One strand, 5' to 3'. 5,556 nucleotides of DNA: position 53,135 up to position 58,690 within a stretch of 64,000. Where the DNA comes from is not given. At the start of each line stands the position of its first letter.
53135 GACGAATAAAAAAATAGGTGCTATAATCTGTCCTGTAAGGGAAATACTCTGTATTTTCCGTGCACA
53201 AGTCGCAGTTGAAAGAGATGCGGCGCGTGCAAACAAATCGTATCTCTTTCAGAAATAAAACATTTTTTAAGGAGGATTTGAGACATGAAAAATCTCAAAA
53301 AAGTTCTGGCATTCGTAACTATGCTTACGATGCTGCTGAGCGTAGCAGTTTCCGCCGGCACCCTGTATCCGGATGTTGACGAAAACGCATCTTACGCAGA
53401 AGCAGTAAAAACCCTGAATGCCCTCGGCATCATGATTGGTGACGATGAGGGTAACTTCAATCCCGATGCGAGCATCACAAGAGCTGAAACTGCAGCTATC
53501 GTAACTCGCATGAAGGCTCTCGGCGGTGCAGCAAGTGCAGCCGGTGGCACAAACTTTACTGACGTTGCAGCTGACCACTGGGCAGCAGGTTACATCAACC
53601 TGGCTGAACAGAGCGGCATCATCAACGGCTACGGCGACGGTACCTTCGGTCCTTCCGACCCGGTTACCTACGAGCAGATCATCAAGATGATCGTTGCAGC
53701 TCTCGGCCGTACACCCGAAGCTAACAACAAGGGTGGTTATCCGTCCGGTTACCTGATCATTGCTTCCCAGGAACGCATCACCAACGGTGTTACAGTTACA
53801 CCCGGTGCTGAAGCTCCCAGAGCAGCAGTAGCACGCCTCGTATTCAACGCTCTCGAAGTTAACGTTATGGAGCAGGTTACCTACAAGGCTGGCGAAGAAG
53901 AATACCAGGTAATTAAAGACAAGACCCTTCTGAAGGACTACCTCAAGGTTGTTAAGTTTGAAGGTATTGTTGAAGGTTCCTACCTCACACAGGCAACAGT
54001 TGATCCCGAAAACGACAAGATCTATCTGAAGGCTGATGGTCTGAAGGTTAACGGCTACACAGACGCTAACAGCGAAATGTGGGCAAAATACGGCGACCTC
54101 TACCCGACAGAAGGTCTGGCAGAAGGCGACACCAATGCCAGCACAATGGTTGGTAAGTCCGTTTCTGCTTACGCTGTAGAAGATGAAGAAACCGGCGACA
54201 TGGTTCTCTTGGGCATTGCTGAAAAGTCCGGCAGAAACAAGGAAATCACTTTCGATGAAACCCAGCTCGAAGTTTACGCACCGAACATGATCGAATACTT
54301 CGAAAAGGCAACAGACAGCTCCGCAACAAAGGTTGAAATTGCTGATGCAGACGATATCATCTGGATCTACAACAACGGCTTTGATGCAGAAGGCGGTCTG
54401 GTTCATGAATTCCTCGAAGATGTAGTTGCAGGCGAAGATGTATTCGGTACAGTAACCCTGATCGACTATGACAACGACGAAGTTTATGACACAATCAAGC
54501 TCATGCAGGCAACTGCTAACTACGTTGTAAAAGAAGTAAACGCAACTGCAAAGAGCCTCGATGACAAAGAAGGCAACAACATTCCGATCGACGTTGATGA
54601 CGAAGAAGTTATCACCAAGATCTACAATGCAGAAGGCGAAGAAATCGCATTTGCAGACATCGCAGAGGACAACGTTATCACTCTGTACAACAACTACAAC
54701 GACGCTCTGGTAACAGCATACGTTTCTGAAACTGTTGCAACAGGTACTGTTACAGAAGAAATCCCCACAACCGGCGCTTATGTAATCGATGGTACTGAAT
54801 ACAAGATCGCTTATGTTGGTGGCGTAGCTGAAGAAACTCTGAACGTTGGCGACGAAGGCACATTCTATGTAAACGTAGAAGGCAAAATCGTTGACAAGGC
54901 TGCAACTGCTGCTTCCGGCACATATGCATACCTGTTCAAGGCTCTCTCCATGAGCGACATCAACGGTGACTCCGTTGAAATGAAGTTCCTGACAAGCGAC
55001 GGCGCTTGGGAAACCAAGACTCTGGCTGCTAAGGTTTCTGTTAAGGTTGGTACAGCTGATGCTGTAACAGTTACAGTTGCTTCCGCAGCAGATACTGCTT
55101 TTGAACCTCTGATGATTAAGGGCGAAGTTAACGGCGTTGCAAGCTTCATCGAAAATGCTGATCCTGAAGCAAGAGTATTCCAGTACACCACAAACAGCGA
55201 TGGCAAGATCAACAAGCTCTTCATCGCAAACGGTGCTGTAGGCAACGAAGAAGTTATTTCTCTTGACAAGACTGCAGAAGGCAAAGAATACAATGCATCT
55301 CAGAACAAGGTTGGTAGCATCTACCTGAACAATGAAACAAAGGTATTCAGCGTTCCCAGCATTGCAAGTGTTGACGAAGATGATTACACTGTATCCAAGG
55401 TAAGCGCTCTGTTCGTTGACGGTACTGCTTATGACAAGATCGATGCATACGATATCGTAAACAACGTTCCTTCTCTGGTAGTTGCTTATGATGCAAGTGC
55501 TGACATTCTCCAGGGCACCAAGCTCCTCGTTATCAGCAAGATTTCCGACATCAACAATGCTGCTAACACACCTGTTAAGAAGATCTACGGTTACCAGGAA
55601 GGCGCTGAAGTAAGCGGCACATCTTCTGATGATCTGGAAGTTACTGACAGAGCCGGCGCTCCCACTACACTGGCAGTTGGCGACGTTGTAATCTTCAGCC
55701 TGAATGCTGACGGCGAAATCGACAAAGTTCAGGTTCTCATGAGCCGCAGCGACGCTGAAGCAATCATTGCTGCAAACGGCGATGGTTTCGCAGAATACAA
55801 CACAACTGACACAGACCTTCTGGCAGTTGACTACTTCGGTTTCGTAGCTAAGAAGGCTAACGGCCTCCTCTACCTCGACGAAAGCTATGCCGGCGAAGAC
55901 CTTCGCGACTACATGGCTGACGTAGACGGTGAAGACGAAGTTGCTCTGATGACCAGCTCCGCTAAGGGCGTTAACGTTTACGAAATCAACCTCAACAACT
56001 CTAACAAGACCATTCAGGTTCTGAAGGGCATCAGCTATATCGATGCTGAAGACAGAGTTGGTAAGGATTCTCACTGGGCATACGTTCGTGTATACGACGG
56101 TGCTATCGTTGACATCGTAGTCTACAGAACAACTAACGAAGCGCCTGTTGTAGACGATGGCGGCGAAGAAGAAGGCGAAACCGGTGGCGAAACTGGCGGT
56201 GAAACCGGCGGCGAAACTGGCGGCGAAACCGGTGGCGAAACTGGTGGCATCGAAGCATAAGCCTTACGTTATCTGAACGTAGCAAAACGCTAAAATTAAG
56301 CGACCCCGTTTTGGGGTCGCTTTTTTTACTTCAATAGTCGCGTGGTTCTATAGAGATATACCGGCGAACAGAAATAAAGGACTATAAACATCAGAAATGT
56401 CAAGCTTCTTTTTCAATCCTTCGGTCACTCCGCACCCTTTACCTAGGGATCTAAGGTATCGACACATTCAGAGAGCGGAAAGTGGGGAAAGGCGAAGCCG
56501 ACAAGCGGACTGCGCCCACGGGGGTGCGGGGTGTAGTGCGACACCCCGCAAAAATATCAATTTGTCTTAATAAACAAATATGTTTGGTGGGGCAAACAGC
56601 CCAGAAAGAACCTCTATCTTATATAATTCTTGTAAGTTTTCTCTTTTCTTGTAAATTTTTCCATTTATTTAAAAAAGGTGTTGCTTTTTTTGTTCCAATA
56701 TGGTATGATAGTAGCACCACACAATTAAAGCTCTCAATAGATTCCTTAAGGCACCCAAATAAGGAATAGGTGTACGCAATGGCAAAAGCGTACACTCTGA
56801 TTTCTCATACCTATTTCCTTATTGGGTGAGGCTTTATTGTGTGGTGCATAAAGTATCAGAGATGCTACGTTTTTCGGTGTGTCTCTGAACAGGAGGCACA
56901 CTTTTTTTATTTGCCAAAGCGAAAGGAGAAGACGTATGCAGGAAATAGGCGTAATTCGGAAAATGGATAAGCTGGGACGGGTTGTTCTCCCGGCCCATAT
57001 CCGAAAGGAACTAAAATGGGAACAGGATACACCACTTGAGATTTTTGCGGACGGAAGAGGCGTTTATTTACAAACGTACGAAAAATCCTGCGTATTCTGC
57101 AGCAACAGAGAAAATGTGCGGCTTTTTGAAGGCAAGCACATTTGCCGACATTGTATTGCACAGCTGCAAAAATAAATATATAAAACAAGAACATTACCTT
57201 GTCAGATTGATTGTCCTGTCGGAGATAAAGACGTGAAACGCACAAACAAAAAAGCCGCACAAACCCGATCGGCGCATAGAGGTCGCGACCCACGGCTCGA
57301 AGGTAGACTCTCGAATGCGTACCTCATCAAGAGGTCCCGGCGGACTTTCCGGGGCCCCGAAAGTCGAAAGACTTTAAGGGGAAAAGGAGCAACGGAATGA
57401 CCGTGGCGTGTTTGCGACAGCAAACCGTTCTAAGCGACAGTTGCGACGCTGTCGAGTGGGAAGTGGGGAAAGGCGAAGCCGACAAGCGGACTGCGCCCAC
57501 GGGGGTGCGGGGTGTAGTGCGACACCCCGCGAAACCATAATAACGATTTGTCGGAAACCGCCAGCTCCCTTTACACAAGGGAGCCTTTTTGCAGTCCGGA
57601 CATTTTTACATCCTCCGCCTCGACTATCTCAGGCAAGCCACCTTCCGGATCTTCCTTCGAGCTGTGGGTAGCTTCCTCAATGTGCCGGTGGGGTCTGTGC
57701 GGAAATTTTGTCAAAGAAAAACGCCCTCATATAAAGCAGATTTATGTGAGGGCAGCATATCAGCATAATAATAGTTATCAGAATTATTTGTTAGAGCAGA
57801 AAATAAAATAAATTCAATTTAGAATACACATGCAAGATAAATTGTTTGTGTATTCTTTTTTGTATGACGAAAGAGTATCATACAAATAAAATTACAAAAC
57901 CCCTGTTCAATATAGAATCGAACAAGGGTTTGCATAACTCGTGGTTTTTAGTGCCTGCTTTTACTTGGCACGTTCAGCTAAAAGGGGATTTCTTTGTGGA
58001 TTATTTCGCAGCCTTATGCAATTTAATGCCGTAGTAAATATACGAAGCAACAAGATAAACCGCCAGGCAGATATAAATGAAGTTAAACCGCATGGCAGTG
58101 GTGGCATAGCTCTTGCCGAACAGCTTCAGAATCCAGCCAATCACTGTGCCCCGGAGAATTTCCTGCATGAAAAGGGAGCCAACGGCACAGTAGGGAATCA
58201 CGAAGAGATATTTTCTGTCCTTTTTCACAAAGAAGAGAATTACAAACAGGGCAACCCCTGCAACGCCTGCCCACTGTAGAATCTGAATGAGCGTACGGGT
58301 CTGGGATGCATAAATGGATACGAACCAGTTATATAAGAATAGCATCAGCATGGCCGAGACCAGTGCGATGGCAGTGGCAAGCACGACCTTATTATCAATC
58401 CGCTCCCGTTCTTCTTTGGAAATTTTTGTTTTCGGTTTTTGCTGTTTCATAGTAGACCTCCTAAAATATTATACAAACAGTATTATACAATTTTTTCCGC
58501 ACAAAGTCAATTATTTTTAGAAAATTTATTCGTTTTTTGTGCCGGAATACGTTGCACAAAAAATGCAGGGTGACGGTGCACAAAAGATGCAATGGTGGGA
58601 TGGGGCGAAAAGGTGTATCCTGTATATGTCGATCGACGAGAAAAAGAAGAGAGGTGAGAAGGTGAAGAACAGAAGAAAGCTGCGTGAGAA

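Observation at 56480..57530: Perfect 70-bp direct repeats bracket a ~0.9-kb module between the S-layer gene and the phage head genes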

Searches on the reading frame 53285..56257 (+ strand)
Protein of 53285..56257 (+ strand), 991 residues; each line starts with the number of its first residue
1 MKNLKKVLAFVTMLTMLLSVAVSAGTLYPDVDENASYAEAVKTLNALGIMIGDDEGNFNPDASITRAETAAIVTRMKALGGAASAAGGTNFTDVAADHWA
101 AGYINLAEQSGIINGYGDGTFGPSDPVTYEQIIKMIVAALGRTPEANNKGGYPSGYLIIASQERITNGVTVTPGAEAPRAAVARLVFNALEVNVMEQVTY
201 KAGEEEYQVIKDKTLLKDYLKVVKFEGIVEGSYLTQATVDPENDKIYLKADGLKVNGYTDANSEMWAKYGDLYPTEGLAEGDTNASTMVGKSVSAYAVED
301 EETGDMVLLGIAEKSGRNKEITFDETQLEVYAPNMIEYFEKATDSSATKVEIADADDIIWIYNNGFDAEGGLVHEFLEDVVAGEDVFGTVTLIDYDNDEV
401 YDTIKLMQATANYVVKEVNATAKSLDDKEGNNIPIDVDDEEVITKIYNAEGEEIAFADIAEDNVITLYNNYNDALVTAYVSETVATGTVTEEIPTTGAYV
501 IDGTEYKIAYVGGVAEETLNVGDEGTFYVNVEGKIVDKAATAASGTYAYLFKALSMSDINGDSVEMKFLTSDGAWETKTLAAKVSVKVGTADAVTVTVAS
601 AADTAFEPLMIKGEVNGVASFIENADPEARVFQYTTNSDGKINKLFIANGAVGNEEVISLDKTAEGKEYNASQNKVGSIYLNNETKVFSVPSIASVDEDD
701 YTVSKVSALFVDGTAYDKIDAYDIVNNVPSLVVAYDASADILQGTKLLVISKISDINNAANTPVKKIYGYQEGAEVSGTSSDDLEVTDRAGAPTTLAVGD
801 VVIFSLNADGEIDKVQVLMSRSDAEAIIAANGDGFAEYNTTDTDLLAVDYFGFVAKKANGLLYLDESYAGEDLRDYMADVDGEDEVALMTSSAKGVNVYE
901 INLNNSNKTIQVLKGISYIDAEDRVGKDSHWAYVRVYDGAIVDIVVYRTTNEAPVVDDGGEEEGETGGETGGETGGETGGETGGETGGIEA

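Call 37: search_protein_families(library=pfam, proteins=[window:53285-56257:+], max_evalue=0.01)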
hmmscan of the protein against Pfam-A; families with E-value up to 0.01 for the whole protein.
window:53285-56257:+ (991 aa): 2 families
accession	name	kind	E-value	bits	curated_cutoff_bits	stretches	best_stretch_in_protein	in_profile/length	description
PF00395.25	SLH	-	7e-29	100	20.8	2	90-131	1-42/44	S-layer homology domain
PF03829.18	PTSIIA_gutA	-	0.0011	19.3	25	1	459-520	16-76/113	PTS system glucitol/sorbitol-specific IIA component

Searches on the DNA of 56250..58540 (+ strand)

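Call 7: search_rna_families(source=window, start=56250, end=58000, threshold=evalue, max_evalue=10, show_alignments=4)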
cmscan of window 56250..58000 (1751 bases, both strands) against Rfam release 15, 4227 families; matches with E-value up to 10: 8.
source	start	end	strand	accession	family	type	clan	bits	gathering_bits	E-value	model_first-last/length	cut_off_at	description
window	56280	56359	-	RF02621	BSnc120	Gene; sRNA;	-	21.4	114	0.091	1-88/88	no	Brucella sRNA 120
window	56258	56327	+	RF02631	Hrs13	Gene; sRNA;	-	21.2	52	0.024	1-82/82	no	Hfq-regulated sRNA 13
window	57838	57941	-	RF00433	Hsp90_CRE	Cis-reg; thermoregulator;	-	20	50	1.1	1-152/152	no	Hsp90 cis-regulatory element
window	56250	56334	+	RF00558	L20_leader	Cis-reg; leader;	-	18.8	58.7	1.3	31-127/127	5'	Ribosomal protein L20 leader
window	57835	57934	-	RF02312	TtnuHACA5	Gene; snRNA; snoRNA; HACA-box;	-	17.9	100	3.4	1-132/132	no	Tetrahymena snoRNA TtnuHACA5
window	56291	56362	-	RF00116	C0465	Gene; sRNA;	-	17.4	40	5.7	1-78/78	no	C0465 RNA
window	56538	56670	+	RF00022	GcvB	Gene;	-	16.1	42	1.1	1-204/204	no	GcvB RNA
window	56636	56737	-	RF01824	RUF20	Gene;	-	14.6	60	1.1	1-425/425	no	RNA of unknown function 20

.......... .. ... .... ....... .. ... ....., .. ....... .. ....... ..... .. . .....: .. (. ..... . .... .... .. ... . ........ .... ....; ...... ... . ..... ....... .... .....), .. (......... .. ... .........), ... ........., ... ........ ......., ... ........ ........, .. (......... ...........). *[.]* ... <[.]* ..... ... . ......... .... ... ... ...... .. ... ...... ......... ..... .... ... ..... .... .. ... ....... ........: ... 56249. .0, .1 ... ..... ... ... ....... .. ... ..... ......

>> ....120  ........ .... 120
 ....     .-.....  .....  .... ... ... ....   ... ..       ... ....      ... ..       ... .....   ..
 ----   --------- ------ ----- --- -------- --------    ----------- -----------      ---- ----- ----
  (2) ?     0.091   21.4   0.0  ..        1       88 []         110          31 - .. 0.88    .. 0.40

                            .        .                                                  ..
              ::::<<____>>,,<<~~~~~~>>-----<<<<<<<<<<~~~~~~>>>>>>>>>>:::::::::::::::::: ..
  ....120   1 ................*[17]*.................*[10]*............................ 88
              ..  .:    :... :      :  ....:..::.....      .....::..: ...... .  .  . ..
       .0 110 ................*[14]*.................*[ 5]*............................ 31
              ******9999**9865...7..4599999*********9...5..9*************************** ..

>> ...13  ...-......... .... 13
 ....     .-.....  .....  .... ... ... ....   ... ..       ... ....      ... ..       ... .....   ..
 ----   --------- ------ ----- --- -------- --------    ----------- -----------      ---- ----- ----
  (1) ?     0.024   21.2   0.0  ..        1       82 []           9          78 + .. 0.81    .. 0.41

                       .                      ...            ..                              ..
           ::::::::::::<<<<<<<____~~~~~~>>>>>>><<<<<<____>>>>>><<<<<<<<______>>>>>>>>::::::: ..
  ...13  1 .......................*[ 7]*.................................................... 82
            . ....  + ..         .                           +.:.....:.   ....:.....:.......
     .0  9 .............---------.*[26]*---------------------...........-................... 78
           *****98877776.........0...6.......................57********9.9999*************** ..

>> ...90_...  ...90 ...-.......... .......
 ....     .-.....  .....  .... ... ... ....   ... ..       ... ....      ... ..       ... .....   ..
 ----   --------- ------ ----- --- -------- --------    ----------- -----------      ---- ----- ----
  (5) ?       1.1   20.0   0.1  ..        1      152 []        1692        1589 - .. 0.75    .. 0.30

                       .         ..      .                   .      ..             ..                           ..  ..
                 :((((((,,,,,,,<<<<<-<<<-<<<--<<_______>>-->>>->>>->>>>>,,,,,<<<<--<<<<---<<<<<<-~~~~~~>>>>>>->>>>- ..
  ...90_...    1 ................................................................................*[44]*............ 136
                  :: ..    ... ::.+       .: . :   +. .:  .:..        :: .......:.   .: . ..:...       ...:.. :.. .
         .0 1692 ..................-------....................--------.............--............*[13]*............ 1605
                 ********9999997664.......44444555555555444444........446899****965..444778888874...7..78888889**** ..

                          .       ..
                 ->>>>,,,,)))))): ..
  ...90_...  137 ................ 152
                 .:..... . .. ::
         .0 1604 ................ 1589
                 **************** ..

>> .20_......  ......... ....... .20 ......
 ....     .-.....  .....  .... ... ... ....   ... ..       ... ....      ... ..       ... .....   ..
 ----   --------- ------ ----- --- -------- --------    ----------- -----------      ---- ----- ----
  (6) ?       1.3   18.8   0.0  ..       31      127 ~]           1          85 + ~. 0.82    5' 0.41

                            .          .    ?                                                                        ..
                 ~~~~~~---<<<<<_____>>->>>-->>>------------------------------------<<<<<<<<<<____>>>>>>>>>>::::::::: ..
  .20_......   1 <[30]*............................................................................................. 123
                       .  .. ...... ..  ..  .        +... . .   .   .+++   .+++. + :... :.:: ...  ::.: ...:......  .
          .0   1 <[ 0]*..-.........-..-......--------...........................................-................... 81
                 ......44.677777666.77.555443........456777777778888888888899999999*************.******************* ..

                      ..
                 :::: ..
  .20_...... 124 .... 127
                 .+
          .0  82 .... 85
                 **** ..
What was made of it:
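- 56714..56847 (+): 134-nt hairpin leader (class-II variant 'hp2') with a conserved apical motif GUACGC.................CUCUGAU. No Rfam match (call 7).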

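Call 15: search_dna_similar(query=window:56300-58540:+, collection=phages, mode=distant)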
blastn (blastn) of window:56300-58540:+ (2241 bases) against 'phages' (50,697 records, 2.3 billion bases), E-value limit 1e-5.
No match.

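Call 57: search_rna_families(sources=[L021, L022, L012, L020, L018], threshold=evalue, max_evalue=1)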
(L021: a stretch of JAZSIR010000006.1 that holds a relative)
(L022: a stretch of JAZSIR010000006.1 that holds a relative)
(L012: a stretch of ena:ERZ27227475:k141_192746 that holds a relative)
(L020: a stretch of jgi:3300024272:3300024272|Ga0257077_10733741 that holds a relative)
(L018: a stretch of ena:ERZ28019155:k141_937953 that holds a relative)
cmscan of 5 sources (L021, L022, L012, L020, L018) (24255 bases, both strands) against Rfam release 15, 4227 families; matches with E-value up to 1: 2.
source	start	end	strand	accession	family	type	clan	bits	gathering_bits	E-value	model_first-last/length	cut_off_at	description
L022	5215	5287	+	RF00005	tRNA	Gene; tRNA;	CL00001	64.2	29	4.6e-12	1-71/71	no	tRNA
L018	862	927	+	RF00519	suhB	Gene; sRNA;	CL00108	24.6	41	0.31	1-77/77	no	Makes More Granules Regulator RNA (mmgR)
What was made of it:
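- On Any described RNA family (Rfam 15): Nothing credible at E<=10 in 56250-58000 (call 7), or at E<=1 in L012, L018, L020, L021 and L022 (call 57).
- Closest known: Transcription-attenuation leaders and riboswitches. Different: There is no Rfam match (calls 7, 57).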

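Call 83: search_dna_similar(query=window:56710-56855:+, collection=phages, mode=distant, max_evalue=1, max_rows=10)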
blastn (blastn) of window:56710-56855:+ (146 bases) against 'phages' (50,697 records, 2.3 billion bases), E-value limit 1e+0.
No match.

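Call 84: search_dna_similar(query=window:57230-57720:+, collection=plasmids, mode=distant, max_evalue=0.01, max_rows=10)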
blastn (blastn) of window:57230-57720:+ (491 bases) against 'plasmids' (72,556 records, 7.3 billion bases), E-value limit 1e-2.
No match.
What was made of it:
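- Tried and rejected: blastn of the region or the hairpin against GenBank phages, and of SE against plasmids, gave no match (calls 15, 83, 84).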
